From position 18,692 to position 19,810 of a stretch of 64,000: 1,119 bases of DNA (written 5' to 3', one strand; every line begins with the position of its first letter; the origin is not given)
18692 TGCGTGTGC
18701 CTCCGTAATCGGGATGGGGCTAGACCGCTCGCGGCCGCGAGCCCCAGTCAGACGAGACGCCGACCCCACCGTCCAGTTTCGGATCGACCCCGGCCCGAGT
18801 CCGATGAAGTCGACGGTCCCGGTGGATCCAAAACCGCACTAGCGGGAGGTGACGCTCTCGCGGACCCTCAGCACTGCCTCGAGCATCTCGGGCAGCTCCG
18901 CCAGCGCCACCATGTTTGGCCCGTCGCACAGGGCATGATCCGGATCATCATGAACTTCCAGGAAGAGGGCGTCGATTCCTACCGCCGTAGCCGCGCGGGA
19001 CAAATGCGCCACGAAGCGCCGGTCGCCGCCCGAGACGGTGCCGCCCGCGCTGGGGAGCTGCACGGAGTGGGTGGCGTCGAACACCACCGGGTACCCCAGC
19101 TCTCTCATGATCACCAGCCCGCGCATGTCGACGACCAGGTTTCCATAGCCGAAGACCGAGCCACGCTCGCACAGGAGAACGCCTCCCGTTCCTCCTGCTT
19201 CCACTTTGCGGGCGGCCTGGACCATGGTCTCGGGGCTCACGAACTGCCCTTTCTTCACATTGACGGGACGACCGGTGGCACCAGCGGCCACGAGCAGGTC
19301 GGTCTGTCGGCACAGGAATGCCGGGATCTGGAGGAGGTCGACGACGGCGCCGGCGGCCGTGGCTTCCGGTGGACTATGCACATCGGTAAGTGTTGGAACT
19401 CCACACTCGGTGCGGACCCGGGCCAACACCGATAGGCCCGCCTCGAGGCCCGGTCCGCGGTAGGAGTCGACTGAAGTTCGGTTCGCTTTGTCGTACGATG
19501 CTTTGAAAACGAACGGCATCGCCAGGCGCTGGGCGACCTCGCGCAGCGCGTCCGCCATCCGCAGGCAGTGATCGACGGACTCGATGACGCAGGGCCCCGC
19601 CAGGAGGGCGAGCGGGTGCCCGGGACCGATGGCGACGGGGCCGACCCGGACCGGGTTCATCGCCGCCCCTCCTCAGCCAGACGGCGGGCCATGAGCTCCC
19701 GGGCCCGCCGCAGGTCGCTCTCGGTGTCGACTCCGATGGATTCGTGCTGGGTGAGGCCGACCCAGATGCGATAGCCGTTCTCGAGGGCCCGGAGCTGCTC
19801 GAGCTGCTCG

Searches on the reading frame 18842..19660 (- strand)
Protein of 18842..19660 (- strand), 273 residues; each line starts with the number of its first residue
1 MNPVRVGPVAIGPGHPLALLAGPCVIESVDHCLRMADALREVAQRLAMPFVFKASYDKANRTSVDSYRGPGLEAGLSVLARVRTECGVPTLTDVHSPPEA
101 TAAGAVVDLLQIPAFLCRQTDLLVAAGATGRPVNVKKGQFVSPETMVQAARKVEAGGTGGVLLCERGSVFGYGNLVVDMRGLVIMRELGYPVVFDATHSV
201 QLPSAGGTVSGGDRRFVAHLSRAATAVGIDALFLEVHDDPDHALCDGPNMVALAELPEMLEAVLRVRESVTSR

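Call 81: find_homologous_proteins(query=window:18842-19660:-, max_evalue=1e-40)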
Query window:18842-19660:- (273 aa): 8000 proteins with E <= 1e-40 among 8000 candidates; the best 120 are listed.
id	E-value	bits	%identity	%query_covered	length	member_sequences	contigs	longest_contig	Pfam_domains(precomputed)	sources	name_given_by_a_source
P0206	1.8e-158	544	91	100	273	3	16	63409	PF00793.27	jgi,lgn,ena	-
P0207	8.6e-125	433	72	99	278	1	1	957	PF00793.27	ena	-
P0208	2.4e-124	432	68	59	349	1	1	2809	PF00793.27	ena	-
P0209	1.7e-116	406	68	97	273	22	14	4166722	PF00793.27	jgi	jgi:2-dehydro-3-deoxyphosphooctonate aldolase (KDO 8-P synthase)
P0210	4.5e-114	398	67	97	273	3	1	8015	PF00793.27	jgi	jgi:2-dehydro-3-deoxyphosphooctonate aldolase (KDO 8-P synthase)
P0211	2.1e-113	396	67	97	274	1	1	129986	PF00793.27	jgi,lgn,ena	-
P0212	9.6e-113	394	67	97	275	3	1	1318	PF00793.27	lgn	-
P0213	1.8e-112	393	65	99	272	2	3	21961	PF00793.27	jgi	-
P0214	1.5e-110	387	66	99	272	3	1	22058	PF00793.27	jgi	-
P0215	2.2e-110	386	67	99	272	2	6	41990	PF00793.27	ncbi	-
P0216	1.5e-108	380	66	99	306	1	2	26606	PF00793.27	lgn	-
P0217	1.2e-107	377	66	99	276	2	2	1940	PF00793.27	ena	-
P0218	2.1e-107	376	66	100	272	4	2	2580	PF00793.27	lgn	-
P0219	3.7e-107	375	64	99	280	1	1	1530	PF00793.27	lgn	-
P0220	5.5e-107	375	68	96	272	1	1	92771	PF00793.27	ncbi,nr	ncbi:MAG: 3-deoxy-8-phosphooctulonate synthase [Fimbriimonadaceae bacterium]|nr:3-deoxy-8-phosphooct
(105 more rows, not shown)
